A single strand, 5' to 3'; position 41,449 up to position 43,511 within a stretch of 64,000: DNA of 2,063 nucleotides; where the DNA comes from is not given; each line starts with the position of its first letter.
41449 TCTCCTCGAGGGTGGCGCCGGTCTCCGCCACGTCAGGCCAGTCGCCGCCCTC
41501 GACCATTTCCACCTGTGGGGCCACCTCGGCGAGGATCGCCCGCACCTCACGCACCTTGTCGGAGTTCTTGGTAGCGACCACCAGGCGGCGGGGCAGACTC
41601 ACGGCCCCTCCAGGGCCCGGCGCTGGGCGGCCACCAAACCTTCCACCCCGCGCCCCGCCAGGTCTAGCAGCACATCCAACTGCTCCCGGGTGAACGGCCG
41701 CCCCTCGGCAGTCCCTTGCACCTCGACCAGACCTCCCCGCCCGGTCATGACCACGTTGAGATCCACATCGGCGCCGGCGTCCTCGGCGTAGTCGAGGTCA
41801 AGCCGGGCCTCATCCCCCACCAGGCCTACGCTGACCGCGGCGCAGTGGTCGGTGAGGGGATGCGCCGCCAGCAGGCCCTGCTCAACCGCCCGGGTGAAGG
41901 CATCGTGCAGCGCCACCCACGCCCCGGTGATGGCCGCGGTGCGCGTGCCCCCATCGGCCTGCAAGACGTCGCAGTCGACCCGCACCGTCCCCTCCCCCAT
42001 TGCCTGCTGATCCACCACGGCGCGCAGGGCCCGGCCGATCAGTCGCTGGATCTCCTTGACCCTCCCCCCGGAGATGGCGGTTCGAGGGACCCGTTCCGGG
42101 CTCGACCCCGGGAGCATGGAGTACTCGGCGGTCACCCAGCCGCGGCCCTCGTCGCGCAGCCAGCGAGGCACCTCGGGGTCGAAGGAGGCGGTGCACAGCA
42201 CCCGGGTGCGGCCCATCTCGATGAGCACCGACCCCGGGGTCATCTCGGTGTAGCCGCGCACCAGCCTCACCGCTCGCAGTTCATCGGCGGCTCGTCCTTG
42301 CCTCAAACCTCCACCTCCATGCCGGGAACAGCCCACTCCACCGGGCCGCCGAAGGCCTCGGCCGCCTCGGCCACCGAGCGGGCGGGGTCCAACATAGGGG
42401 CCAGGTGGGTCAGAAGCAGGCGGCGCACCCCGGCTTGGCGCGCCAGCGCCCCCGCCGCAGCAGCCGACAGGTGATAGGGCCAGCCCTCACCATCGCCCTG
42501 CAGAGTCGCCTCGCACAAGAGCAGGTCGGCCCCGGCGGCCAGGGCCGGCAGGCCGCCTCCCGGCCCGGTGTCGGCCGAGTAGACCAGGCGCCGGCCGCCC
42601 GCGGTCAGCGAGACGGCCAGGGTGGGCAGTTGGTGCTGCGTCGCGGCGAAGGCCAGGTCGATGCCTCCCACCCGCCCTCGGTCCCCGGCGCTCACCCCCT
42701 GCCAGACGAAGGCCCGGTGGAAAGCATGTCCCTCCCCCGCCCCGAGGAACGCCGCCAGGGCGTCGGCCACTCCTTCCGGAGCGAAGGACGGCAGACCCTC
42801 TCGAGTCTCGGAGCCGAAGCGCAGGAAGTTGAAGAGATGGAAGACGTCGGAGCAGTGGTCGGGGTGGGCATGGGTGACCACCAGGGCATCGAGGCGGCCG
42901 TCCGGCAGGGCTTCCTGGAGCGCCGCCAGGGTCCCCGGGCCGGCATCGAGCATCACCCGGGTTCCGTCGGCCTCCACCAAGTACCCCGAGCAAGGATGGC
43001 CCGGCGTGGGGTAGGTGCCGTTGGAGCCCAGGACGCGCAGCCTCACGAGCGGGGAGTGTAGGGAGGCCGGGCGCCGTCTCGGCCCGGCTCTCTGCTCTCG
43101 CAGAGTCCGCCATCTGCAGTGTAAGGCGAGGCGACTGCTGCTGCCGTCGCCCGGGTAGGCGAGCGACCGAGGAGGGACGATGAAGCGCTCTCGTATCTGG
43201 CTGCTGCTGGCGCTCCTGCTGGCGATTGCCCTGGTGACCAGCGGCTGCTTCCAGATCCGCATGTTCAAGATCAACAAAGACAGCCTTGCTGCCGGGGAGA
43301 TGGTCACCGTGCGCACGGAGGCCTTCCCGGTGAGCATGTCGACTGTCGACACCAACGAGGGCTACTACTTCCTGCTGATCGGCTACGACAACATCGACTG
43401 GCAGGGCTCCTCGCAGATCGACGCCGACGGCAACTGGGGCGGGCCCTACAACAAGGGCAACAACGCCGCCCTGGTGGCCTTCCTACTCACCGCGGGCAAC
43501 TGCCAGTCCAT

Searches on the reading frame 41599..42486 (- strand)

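Call 43: search_protein_families(library=pfam, proteins=[window:41599-42486:-], max_evalue=0.0001)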
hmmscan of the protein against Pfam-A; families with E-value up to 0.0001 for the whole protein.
window:41599-42486:- (295 aa): 2 families
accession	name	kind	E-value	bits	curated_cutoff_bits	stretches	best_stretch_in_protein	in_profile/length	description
PF01138.27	RNase_PH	-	5.2e-26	92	25.5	1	69-196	1-127/130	3' exoribonuclease family, domain 1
PF03725.20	RNase_PH_C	-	4.5e-11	43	20.8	1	216-278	4-65/67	3' exoribonuclease family, domain 2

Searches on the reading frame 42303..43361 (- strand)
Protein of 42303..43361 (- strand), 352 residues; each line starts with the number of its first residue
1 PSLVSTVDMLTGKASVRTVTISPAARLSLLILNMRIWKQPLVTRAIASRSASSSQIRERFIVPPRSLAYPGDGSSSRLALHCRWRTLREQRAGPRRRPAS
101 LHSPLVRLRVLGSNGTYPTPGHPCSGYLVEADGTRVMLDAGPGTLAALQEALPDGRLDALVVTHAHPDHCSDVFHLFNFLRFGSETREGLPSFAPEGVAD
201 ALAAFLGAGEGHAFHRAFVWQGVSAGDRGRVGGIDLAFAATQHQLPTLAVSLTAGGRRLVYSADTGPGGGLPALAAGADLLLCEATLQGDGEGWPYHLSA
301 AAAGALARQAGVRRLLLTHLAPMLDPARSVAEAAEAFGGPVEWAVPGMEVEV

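Call 43: search_protein_families(library=pfam, proteins=[window:42303-43361:-], max_evalue=0.0001)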
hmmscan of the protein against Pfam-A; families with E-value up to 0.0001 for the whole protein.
window:42303-43361:- (352 aa): 2 families
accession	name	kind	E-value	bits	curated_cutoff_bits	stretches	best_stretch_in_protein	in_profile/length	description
PF12706.13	Lactamase_B_2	-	3.5e-23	82.7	27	1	134-319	1-199/200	Beta-lactamase superfamily domain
PF00753.33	Lactamase_B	-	9.4e-14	52.2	22.7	1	121-276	3-161/196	Metallo-beta-lactamase superfamily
